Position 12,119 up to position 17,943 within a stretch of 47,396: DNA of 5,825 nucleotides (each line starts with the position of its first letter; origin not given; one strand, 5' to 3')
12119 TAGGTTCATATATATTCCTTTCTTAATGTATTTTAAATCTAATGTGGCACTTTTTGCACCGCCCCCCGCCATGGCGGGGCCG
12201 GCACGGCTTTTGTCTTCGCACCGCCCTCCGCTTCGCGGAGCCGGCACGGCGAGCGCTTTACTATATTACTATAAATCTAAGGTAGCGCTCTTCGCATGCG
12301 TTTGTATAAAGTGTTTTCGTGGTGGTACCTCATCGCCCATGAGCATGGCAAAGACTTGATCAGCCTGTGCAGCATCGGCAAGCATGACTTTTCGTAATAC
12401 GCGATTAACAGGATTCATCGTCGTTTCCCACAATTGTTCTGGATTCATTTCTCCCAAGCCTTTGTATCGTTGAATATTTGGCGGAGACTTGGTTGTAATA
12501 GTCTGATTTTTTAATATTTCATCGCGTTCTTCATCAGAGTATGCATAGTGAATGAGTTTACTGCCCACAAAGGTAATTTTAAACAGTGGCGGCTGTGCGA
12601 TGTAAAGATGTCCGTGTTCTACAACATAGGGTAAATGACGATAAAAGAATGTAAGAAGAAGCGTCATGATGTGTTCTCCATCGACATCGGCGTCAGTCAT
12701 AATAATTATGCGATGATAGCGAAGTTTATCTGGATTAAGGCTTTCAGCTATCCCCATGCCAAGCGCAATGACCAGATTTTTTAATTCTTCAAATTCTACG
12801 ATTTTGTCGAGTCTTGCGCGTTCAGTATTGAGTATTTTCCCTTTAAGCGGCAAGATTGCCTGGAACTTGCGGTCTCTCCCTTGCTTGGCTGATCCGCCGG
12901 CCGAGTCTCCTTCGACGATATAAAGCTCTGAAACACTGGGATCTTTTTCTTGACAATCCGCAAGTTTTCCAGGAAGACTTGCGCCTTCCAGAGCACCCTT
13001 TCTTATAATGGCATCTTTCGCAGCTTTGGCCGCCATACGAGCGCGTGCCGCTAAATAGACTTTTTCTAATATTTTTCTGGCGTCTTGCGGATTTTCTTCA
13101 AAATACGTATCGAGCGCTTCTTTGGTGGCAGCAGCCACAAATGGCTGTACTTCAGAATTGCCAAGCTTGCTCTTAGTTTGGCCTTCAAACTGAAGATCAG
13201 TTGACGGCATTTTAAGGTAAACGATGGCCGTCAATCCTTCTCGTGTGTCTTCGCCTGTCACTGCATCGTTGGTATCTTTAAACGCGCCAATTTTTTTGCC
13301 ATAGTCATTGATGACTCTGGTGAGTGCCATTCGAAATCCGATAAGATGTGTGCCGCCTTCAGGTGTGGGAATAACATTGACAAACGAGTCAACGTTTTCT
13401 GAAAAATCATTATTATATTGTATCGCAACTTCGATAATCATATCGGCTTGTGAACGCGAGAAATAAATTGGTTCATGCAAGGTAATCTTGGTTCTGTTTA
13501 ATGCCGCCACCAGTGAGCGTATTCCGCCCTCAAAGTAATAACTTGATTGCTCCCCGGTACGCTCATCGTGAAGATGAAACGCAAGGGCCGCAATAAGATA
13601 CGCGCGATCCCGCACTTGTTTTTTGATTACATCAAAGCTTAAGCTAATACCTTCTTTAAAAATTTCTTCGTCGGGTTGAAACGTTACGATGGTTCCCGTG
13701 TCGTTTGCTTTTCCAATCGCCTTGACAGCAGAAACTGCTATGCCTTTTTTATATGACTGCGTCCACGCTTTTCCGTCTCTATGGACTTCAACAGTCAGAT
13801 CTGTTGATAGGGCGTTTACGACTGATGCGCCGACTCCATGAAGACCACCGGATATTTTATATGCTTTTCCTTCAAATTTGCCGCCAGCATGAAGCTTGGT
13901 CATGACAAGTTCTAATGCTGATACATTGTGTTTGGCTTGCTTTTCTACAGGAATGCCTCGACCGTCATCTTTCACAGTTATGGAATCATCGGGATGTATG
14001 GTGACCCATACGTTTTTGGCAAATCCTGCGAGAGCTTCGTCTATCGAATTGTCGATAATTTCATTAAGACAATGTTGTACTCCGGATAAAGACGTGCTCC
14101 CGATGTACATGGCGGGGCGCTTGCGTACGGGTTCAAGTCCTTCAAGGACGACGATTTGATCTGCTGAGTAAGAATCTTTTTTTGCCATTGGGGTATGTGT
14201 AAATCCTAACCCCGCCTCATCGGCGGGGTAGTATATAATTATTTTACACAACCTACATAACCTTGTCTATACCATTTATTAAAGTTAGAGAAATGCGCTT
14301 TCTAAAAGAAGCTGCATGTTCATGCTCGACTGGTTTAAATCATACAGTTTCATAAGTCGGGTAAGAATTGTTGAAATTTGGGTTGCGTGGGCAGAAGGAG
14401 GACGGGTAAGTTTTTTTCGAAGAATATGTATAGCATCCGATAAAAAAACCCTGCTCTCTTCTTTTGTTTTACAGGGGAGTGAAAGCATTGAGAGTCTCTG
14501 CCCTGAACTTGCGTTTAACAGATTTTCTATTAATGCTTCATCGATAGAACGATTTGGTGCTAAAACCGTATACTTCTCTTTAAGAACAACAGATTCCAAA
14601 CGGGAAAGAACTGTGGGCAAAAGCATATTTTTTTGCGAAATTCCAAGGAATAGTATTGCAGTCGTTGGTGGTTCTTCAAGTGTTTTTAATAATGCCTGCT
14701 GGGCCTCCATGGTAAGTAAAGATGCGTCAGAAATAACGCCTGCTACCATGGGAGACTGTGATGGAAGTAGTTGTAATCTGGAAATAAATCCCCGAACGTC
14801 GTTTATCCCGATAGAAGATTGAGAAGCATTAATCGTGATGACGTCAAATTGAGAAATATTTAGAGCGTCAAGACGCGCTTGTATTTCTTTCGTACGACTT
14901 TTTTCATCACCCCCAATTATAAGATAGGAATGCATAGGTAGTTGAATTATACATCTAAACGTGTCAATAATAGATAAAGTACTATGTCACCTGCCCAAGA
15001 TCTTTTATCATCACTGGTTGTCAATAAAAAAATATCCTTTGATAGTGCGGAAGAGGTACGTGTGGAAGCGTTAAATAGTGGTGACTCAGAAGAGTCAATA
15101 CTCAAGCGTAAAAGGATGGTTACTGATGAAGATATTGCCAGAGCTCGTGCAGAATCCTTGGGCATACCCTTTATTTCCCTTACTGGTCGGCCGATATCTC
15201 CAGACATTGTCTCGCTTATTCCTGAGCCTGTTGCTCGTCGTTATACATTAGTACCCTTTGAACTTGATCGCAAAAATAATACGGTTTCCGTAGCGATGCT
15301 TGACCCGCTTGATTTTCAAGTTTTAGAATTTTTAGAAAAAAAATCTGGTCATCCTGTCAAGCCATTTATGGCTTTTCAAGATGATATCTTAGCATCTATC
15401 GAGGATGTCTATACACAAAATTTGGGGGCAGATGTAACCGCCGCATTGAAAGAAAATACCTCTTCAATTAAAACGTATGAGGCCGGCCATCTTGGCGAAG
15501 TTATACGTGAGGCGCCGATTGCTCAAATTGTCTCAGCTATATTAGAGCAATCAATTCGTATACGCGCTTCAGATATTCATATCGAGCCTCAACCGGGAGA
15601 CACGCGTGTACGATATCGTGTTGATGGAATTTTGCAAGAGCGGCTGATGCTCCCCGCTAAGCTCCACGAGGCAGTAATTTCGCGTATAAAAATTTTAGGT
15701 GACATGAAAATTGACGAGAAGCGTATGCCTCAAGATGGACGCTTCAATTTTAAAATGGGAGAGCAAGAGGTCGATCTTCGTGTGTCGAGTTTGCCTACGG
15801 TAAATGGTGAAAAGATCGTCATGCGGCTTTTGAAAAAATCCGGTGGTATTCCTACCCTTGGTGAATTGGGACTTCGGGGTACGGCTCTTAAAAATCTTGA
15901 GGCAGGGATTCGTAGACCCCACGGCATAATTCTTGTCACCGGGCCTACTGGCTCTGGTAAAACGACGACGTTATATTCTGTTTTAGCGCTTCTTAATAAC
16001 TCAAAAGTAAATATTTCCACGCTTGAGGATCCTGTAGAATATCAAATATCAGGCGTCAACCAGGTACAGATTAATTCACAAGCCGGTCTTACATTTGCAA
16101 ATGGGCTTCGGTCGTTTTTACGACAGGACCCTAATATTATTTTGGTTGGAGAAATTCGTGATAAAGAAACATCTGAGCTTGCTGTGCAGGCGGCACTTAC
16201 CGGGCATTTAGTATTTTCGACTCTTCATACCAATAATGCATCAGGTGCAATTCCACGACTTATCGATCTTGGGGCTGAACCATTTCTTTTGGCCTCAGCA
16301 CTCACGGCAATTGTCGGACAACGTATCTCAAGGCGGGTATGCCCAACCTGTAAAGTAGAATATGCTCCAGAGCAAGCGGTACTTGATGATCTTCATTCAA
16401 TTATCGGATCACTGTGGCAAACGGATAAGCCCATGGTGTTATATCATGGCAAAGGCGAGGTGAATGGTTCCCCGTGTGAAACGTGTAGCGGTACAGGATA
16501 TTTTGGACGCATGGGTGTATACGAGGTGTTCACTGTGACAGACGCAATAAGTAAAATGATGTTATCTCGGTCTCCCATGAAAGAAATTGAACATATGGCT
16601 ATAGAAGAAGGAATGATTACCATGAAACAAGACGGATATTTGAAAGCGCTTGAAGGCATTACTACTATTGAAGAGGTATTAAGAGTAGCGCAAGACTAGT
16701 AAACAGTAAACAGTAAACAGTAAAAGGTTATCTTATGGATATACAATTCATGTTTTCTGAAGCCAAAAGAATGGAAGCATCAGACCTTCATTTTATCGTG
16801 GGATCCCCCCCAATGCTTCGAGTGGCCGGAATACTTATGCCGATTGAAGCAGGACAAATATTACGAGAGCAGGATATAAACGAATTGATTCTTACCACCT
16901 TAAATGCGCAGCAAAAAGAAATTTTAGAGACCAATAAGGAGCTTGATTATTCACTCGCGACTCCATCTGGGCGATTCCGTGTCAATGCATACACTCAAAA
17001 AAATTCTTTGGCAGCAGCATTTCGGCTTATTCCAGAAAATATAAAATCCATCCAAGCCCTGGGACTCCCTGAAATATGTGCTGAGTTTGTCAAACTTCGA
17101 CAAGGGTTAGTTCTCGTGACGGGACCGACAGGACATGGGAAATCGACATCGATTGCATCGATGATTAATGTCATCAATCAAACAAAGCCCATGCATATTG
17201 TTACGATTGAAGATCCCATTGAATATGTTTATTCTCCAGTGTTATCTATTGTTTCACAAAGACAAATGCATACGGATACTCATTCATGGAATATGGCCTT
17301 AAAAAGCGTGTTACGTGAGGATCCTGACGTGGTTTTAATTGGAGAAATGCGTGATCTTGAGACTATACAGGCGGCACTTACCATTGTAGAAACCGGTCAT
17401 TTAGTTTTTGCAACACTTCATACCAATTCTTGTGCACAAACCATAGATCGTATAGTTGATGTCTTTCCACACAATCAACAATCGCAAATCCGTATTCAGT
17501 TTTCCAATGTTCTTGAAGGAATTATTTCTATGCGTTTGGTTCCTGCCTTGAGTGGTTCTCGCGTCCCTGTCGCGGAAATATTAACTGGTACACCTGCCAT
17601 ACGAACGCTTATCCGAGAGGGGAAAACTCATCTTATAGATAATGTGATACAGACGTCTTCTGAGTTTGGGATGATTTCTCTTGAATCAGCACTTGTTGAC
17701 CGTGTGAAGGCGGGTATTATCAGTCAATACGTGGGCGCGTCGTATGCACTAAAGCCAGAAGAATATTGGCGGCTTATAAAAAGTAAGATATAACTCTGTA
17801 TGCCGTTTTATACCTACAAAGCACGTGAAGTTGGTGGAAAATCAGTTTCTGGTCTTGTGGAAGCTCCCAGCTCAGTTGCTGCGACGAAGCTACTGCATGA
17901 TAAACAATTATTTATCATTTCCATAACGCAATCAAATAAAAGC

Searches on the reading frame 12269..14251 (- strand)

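Call 82: search_protein_families(library=pfam, proteins=[window:12269-14251:-], max_evalue=0.0001)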
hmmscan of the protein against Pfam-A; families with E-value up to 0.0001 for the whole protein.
window:12269-14251:- (660 aa): 5 families
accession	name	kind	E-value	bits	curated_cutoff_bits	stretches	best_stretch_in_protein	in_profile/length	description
PF00204.31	DNA_gyraseB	-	4.9e-53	179.6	27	1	243-413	1-172/173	DNA gyrase B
PF00986.26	DNA_gyraseB_C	-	5.4e-29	100.6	29.8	1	591-650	4-63/63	DNA gyrase B subunit, carboxyl terminus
PF01751.28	Toprim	-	4.8e-19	68.8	23.1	1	442-553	1-95/96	Toprim domain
PF02518.31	HATPase_c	-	1.8e-15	57.8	26.4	1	57-195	5-109/111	Histidine kinase-, DNA gyrase B-, and HSP90-like ATPase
PF13589.12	HATPase_c_3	-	4.5e-05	23.9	25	1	60-168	5-104/137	Histidine kinase-, DNA gyrase B-, and HSP90-like ATPase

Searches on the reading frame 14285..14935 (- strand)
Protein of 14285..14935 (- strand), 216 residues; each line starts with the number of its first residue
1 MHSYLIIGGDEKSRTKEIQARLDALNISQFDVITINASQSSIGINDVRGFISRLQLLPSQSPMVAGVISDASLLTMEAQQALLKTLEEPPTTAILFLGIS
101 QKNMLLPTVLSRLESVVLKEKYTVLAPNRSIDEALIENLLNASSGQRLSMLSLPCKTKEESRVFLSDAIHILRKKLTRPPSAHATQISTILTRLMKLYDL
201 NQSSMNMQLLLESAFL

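Call 82: search_protein_families(library=pfam, proteins=[window:14285-14935:-], max_evalue=0.0001)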
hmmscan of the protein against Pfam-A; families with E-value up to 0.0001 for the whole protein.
window:14285-14935:- (216 aa): 1 family
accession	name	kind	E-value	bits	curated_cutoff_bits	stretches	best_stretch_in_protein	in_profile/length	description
PF13177.12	DNA_pol3_delta2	-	3.5e-19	69.8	27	1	25-120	64-159/161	DNA polymerase III, delta subunit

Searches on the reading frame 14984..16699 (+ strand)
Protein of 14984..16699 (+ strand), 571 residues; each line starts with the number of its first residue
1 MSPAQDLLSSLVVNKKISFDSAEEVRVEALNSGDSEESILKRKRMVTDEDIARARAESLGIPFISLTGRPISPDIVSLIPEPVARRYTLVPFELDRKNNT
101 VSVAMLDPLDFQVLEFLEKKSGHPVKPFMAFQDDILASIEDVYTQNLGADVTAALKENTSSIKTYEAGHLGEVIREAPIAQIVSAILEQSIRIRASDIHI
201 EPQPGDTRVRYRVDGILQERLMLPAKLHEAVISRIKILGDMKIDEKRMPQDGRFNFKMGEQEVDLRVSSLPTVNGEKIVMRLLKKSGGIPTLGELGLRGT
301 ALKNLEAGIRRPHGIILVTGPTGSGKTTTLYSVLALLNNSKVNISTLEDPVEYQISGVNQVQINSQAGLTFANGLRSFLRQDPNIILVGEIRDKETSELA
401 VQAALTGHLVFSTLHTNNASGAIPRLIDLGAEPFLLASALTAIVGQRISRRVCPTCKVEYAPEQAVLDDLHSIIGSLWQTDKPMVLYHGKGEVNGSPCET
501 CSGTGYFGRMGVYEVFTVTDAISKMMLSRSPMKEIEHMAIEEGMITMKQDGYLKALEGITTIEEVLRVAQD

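Call 82: search_protein_families(library=pfam, proteins=[window:14984-16699:+], max_evalue=0.0001)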
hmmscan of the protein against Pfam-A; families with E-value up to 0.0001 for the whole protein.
window:14984-16699:+ (571 aa): 2 families
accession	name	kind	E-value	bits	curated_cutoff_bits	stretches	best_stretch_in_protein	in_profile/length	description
PF00437.27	T2SSE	-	3.5e-125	417.9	24.9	1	176-567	5-370/370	Type II/IV secretion system protein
PF05157.20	MshEN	-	5.2e-18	65.3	23.1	1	59-144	1-85/90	MshEN domain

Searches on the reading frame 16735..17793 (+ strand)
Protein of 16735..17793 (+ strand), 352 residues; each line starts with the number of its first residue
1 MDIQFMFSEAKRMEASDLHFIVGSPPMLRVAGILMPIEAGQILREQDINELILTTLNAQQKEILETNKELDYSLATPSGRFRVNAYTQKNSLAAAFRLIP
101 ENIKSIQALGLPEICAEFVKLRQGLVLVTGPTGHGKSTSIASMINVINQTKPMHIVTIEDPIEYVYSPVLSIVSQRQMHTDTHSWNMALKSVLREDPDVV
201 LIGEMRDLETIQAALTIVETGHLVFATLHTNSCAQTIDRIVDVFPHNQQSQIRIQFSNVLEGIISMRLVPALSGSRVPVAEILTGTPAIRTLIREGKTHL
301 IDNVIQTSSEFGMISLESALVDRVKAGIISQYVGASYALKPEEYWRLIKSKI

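Call 82: search_protein_families(library=pfam, proteins=[window:16735-17793:+], max_evalue=0.0001)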
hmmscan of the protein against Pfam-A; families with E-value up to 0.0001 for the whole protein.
window:16735-17793:+ (352 aa): 1 family
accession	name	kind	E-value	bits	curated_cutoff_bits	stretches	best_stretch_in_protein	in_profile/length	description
PF00437.27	T2SSE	-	3.2e-43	148.2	24.9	1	3-273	12-282/370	Type II/IV secretion system protein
